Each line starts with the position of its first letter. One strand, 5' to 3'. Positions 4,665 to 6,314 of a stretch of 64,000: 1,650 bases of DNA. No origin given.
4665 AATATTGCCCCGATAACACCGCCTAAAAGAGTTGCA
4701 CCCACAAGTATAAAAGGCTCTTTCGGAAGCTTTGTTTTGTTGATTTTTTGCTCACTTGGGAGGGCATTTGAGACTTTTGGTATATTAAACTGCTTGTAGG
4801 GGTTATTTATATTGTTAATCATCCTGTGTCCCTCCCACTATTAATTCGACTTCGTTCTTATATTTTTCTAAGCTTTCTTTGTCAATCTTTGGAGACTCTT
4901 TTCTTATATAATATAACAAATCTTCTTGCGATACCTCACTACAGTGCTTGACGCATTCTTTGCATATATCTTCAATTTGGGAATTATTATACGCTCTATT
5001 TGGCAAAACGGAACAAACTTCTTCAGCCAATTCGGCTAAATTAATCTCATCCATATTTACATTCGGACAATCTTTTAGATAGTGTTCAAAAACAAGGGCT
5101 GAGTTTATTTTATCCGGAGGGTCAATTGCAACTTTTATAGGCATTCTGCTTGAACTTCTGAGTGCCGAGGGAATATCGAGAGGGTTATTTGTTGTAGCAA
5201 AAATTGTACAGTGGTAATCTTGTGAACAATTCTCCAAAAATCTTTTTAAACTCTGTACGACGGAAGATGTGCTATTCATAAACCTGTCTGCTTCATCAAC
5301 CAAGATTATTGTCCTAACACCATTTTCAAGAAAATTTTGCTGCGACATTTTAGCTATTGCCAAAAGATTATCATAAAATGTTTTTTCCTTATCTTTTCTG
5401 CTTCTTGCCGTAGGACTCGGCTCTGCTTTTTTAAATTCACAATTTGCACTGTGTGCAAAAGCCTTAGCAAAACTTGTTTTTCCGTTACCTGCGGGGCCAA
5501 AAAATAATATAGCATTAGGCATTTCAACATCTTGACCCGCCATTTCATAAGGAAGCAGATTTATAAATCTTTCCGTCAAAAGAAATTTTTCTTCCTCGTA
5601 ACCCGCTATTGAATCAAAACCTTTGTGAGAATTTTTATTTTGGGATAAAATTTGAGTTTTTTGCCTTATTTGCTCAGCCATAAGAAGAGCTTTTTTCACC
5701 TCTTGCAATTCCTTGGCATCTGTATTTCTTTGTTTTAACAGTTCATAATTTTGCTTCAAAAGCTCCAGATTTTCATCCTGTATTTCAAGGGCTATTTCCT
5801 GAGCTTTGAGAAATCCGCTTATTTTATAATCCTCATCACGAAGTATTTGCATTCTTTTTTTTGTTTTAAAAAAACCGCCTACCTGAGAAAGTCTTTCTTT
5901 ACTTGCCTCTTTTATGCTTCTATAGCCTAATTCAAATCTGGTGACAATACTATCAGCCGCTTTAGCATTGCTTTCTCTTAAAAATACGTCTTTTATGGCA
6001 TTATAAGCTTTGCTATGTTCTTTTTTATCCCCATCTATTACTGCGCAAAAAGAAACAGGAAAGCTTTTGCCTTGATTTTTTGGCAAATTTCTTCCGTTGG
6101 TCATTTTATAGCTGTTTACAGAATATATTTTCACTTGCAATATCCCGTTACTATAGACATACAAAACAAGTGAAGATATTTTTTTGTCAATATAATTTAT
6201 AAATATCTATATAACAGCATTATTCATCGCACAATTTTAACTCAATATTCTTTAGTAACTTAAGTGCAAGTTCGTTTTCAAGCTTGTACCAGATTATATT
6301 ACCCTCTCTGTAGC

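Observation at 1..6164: Two convergent, translationally coupled operons encoding three divergent AAA+ paralogues interleaved with small membrane proteins: candidate uncharacterised membrane-associated AAA+ machine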

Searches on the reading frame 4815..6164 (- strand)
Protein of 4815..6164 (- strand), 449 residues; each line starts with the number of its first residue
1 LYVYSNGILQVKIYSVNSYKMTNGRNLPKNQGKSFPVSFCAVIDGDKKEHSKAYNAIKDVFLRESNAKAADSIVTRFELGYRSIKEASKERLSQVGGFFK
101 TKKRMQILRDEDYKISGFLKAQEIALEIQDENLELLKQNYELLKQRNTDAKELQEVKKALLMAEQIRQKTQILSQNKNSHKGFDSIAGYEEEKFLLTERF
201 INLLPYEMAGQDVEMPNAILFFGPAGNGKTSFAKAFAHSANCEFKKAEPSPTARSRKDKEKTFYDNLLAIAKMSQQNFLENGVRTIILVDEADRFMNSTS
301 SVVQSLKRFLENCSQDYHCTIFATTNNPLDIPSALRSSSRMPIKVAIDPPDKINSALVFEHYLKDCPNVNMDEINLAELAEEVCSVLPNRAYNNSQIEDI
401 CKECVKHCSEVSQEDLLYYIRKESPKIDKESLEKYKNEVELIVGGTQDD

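Call 3: search_protein_families(library=pfam, proteins=[window:4815-6164:-], max_evalue=1)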
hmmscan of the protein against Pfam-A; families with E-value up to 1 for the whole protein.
window:4815-6164:- (449 aa): 13 families
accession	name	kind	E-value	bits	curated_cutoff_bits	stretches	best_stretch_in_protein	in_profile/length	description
PF00004.35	AAA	-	2.4e-16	60.8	21.2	1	219-347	1-129/131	ATPase family associated with various cellular activities (AAA)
PF13177.12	DNA_pol3_delta2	-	3.5e-08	34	27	1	213-286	16-80/161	DNA polymerase III, delta subunit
PF13401.12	AAA_22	-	0.00025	21.8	27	1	218-312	7-110/130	AAA domain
PF25199.1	nSTAND_NTPase5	-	0.00085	19.6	34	1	210-308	35-121/145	Novel STAND NTPase 5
PF01637.24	ATPase_2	-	0.0014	19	33.2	1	278-326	105-156/225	ATPase domain predominantly from Archaea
PF07724.20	AAA_2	-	0.0095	16.4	27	1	219-313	6-102/166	AAA domain (Cdc48 subfamily)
PF02367.23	TsaE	-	0.012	16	26.6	1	211-252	16-55/128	Threonylcarbamoyl adenosine biosynthesis protein TsaE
PF00910.28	RNA_helicase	-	0.017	16.1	21.5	1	219-254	1-36/105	RNA helicase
PF10798.13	YmgB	-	0.059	13.7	22.3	1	397-449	6-59/59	Biofilm development protein YmgB/AriR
PF05496.18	RuvB_N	-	0.072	13.3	27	1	213-248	30-65/159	Holliday junction DNA helicase RuvB P-loop domain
PF13191.12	AAA_16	-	0.091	13.7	32.6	0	216-243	24-51/167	AAA ATPase domain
PF05729.18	NACHT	-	0.093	13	26.7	1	219-300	3-98/167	NACHT domain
PF01057.23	Parvo_NS1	-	0.11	11.9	20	1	212-239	109-136/271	Parvovirus non-structural protein NS1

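Call 4: search_protein_families(library=ncbifam, proteins=[window:4815-6164:-], max_evalue=1)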
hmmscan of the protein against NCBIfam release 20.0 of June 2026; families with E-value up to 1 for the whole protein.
window:4815-6164:- (449 aa): 48 families (the best 25 are shown)
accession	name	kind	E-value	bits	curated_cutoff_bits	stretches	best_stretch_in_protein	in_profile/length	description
NF041006.2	cell_div_CdvC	equivalog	3.9e-13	49.1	650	1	136-436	53-362/370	cell division protein CdvC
TIGR01243.1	CDC48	subfamily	6.7e-09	34.6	802.65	1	183-405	452-669/733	CDC48 family AAA ATPase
TIGR00678.1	holB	equivalog_domain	7.8e-08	32.1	180.6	1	213-297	11-86/188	DNA polymerase III subunit delta'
TIGR01241.2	FtsH_fam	equivalog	4.8e-07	28.9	600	1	162-244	141-223/598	ATP-dependent zinc metalloprotease FtsH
NF005926.0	PRK07940.1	equivalog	7.3e-07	28.8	300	1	207-358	28-184/394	DNA polymerase III subunit delta'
NF003229.0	PRK04195.1-5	equivalog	7.3e-07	28.2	280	1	216-297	44-117/413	replication factor C large subunit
TIGR02397.1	dnaX_nterm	equivalog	2.4e-06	27.1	250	1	215-252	35-71/355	DNA polymerase III subunit gamma/tau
NF003069.1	PRK03992.1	subfamily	3.1e-06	26.6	500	1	178-250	125-199/379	proteasome-activating nucleotidase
TIGR03689.1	pup_AAA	equivalog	3.8e-06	25.9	504.75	1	212-241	212-241/512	proteasome ATPase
NF009883.0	PRK13341.1-4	equivalog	9.1e-06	23.8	668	1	219-351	58-175/729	AAA family ATPase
NF047748.1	PrtsmActNtasePan1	equivalog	1.6e-05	24.1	750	1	165-403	129-364/405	proteasome-activating nucleotidase Pan1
NF004046.1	PRK05563.1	equivalog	1.9e-05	23.8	400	1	217-248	38-70/567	DNA polymerase III subunit gamma/tau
NF009881.0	PRK13341.1-2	equivalog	2.2e-05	22.5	651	1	218-341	54-162/736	AAA family ATPase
NF003745.1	PRK05342.1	equivalog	2.5e-05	23.3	359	1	138-251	36-144/418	ATP-dependent Clp protease ATP-binding subunit ClpX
NF042959.1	IteA_antiphage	equivalog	4.5e-05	22.8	510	1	208-239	117-148/367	anti-phage ATPase IteA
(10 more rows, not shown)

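Call 8: search_protein_families(library=padloc, proteins=[window:4815-6164:-], max_evalue=0.1)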
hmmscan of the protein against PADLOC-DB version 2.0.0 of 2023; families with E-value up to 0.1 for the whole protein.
window:4815-6164:- (449 aa): 7 families
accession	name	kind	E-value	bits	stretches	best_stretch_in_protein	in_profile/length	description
PDLC02196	IetA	-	1.9e-06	25.6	1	207-241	113-147/374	-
PDLC04140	mad8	-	2.1e-05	22.2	1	279-344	187-250/314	mads_8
PDLC04232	IetA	-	2.9e-05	21.6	1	212-240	112-140/330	-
PDLC00915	TRIP13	-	8.7e-05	20.1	1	180-247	25-94/302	TRIP13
PDLC02195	IetA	-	0.0012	16.3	1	208-239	129-160/395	-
PDLC03838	DolB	-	0.0047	14.2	1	206-245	156-195/375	-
PDLC04231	IetA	-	0.0084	13.9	1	216-240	117-141/262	-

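Call 9: find_homologous_proteins(query=window:4815-6164:-)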
Query window:4815-6164:- (449 aa): 61 proteins with E <= 0.001 among 8000 candidates.
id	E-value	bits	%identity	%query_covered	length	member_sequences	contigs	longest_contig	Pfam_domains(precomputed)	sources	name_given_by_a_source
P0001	2.0e-293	990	100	100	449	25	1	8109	PF00004.36,PF13177.13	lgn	-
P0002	1.3e-247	839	86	98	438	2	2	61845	PF00004.36,PF13177.13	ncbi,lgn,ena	-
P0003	7.4e-183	626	64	98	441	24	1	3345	PF00004.36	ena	-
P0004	5.3e-154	531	58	97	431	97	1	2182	PF00004.36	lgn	-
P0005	2.9e-151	522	62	83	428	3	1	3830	PF00004.36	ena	-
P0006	2.1e-149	516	61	83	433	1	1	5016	PF00004.36,PF13401.13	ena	-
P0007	2.3e-149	516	61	84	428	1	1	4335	PF00004.36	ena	-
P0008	1.7e-148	513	60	83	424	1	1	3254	PF00004.36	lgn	-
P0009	8.6e-148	511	62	83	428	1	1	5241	PF00004.36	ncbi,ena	-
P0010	1.4e-147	510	60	83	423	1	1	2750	PF00004.36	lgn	-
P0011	1.1e-143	497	60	83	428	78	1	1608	PF00004.36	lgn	-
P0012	1.1e-126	441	53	92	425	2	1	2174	PF00004.36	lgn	-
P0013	1.6e-125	437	51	98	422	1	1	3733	PF00004.36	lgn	-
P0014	5.4e-125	436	55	84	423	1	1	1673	PF00004.36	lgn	-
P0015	5.9e-125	436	54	83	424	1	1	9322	PF07724.21,PF00004.36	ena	-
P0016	5.4e-124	432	54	83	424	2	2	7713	PF00004.36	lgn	-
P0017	1.2e-123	431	64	65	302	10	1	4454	PF00004.36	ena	-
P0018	2.5e-119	417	54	84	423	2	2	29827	PF00004.36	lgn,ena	-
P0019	1.5e-114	401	49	86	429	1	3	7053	PF00004.36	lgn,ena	-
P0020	8.9e-114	399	58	71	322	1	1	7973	PF00004.36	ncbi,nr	ncbi:MAG: ATP-binding protein, partial [Candidatus Gastranaerophilales bacterium]|nr:ATP-binding pro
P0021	9.5e-113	395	59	63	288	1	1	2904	PF00004.36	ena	-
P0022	3.7e-110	387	49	84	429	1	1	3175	PF00004.36,PF01637.25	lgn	-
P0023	4.9e-110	386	50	83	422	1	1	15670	PF00004.36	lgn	-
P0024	1.1e-108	382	59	64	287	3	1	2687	PF00004.36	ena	-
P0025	1.2e-105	372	47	84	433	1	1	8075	PF00004.36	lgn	-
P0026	1.2e-103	365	49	79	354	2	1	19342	PF00004.36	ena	-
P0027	1.4e-97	345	43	91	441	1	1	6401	PF00004.36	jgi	jgi:transitional endoplasmic reticulum ATPase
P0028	8.1e-94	333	45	81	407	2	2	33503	PF00004.36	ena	-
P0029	8.8e-93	330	45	78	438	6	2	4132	PF00004.36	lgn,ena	-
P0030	1.1e-85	306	43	83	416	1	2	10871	PF00004.36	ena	-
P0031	1.3e-84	303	42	83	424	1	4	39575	PF00910.29,PF00004.36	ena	-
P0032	6.7e-84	300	41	83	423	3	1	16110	PF00004.36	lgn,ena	-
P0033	7.1e-81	290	48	65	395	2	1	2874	PF00196.26,PF00004.36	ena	-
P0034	2.3e-80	289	42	83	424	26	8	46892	PF00004.36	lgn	-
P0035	2.9e-79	285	41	84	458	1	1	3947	PF00004.36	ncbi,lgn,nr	ncbi:MAG: AAA family ATPase [Candidatus Gastranaerophilales bacterium]|nr:AAA family ATPase [Candida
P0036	1.5e-76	276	41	82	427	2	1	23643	PF00004.36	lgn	-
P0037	1.1e-66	244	36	84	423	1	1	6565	PF00004.36,PF01637.25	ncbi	-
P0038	1.5e-49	187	41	59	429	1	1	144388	PF13173.13,PF00004.36,PF07728.21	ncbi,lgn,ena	-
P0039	3.6e-48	183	40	59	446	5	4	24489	PF13173.13,PF00004.36,PF13401.13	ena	-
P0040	7.4e-47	178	39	58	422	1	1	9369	PF13173.13,PF07724.21,PF00004.36,PF05496.19,PF05621.18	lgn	-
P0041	1.6e-46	177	35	65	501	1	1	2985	PF00004.36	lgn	-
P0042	2.6e-46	176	39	65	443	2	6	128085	PF13173.13,PF00004.36,PF13401.13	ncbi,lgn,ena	-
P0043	6.1e-46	175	35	65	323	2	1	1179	PF00004.36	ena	-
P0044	1.2e-44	171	38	58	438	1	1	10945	PF00004.36,PF13401.13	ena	-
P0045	1.2e-44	171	34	65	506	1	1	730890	PF00004.36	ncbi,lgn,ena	-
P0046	6.0e-44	169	33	66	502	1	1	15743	PF00004.36,PF13238.13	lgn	-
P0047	1.7e-43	167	33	65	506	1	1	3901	PF00004.36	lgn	-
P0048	2.3e-43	167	38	65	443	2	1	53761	PF13173.13,PF00004.36,PF13401.13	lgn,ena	-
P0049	1.2e-41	161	32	69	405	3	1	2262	PF07724.21,PF00004.36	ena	-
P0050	5.3e-41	159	35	59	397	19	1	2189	PF00004.36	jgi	jgi:SpoVK/Ycf46/Vps4 family AAA+-type ATPase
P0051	1.3e-39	154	31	69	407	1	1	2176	PF00004.36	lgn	-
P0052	1.4e-39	154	44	46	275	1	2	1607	PF00004.36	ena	-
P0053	2.4e-38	150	43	41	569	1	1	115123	PF07724.21,PF00004.36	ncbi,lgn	-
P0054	4.5e-37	146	31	77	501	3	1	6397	PF00004.36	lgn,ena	-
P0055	7.3e-36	142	35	58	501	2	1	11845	PF00004.36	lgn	-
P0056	4.4e-34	136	33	59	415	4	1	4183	PF00004.36,PF05621.18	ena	-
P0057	5.0e-29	120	36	51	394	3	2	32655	PF00004.36,PF13401.13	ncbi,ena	-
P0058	2.2e-22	98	32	57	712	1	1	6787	PF00004.36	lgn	-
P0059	3.2e-18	84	29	67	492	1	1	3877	PF00004.36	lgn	-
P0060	2.8e-15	74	47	23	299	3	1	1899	PF00004.36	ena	-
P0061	1.6e-10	59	27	40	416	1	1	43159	PF00004.36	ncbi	-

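Call 10: find_encoding_contigs(protein=P0034, flank=8000, max_places=3)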
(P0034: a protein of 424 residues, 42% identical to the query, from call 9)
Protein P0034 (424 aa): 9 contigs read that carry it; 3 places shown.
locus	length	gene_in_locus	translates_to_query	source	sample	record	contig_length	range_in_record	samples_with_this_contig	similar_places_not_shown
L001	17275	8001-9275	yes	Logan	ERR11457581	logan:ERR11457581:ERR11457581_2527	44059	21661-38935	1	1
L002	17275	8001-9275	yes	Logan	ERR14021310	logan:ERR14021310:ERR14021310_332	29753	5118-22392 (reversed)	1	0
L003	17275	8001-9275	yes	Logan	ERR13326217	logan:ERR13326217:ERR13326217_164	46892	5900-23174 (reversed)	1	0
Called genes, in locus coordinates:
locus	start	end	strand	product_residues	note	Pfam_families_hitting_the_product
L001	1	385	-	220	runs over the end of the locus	PF01168:Ala_racemase_N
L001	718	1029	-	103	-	PF09633:DUF2023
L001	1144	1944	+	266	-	PF02535:Zip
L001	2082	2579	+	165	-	PF01281:Ribosomal_L9_N, PF03948:Ribosomal_L9_C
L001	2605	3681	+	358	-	-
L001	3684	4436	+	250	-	PF01656:CbiA, PF13614:AAA_31 (weak)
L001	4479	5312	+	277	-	PF00763:THF_DHG_CYH, PF02882:THF_DHG_CYH_C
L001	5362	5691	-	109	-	-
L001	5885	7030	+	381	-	PF07690:MFS_1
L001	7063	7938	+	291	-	PF00892:EamA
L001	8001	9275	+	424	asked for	PF00004:AAA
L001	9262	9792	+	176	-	-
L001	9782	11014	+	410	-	-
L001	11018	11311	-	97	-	-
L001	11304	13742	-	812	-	PF00004:AAA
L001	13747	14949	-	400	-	-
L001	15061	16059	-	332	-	PF04055:Radical_SAM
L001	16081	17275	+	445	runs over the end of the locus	PF01875:Memo, PF01871:AMMECR1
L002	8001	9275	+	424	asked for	PF00004:AAA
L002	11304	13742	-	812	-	PF00004:AAA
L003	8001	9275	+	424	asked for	PF00004:AAA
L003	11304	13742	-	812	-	PF00004:AAA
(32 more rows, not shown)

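Call 11: find_encoding_contigs(protein=P0031, flank=8000, max_places=2)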
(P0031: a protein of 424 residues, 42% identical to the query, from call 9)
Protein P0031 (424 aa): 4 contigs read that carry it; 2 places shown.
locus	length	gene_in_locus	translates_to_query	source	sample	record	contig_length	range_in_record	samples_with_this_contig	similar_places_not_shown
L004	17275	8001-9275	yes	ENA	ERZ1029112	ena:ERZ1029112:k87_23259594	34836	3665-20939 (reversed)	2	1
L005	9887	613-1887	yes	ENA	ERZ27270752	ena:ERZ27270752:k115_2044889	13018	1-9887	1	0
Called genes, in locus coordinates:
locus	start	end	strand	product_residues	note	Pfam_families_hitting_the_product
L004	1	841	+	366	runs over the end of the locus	PF01553:Acyltransferase (weak)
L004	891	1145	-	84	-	-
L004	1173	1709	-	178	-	PF00156:Pribosyltran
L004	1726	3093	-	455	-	PF13506:Glyco_transf_21, PF00535:Glycos_transf_2, PF10111:Glyco_tranf_2_2, PF13641:Glyco_tranf_2_3, PF13632:Glyco_trans_2_3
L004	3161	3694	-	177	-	-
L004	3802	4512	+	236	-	PF00072:Response_reg, PF00486:Trans_reg_C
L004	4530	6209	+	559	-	PF00512:HisKA, PF02518:HATPase_c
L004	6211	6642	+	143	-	PF00383:dCMP_cyt_deam_1, PF14437:MafB19-deam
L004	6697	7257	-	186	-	PF14437:MafB19-deam, PF00383:dCMP_cyt_deam_1, PF14439:Bd3614-deam (weak)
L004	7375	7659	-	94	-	-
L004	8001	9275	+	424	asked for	PF00910:RNA_helicase (faint), PF00004:AAA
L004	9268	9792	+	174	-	-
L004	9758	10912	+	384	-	-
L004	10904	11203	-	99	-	-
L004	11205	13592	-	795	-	PF00004:AAA, PF13173:AAA_14 (weak)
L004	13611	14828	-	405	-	-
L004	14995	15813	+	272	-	PF00413:Peptidase_M10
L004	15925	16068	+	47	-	-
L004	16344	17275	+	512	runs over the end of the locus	-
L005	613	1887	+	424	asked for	PF00910:RNA_helicase (faint), PF00004:AAA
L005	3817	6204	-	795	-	PF00004:AAA, PF13173:AAA_14 (weak)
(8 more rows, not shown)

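Call 13: find_encoding_contigs(protein=P0045, flank=8000, max_places=1)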
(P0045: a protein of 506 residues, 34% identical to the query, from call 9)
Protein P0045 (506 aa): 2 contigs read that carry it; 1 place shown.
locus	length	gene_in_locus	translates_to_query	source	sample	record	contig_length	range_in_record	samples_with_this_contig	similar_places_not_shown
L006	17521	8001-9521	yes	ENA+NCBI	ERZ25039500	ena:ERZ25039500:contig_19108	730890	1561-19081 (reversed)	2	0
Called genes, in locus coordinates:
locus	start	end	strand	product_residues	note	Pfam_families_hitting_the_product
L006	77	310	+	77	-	-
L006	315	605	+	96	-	-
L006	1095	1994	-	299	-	-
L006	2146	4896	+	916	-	PF00675:Peptidase_M16, PF05193:Peptidase_M16_C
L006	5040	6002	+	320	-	-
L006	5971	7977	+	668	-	PF00004:AAA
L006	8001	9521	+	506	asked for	PF00004:AAA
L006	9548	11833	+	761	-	PF05673:DUF815 (faint), PF13401:AAA_22 (faint), PF00004:AAA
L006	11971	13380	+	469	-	-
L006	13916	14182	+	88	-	-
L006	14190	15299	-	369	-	-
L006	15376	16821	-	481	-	-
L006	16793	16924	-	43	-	-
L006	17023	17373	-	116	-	-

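Call 14: find_encoding_contigs(protein=P0038, flank=8000, max_places=1)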
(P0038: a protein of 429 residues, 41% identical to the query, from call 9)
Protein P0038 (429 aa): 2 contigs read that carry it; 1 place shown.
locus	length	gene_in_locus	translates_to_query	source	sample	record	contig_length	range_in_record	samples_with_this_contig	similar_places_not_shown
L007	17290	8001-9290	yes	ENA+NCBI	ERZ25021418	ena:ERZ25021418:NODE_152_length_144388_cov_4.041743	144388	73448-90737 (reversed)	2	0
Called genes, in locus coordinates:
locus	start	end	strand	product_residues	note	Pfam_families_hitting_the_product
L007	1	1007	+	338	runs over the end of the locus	PF21016:RlmN_N, PF04055:Radical_SAM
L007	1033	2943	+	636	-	PF01973:MptE-like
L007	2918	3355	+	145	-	PF02580:Tyr_Deacylase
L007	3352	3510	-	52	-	-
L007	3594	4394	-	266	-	PF01975:SurE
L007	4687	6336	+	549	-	-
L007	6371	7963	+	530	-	-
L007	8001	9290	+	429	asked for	PF07728:AAA_5 (faint), PF00004:AAA, PF13173:AAA_14 (weak)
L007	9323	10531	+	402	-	-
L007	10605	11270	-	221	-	PF02578:Cu-oxidase_4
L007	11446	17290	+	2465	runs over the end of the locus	PF07202:Tcp10_C (faint), PF05394:AvrB_AvrC (weak)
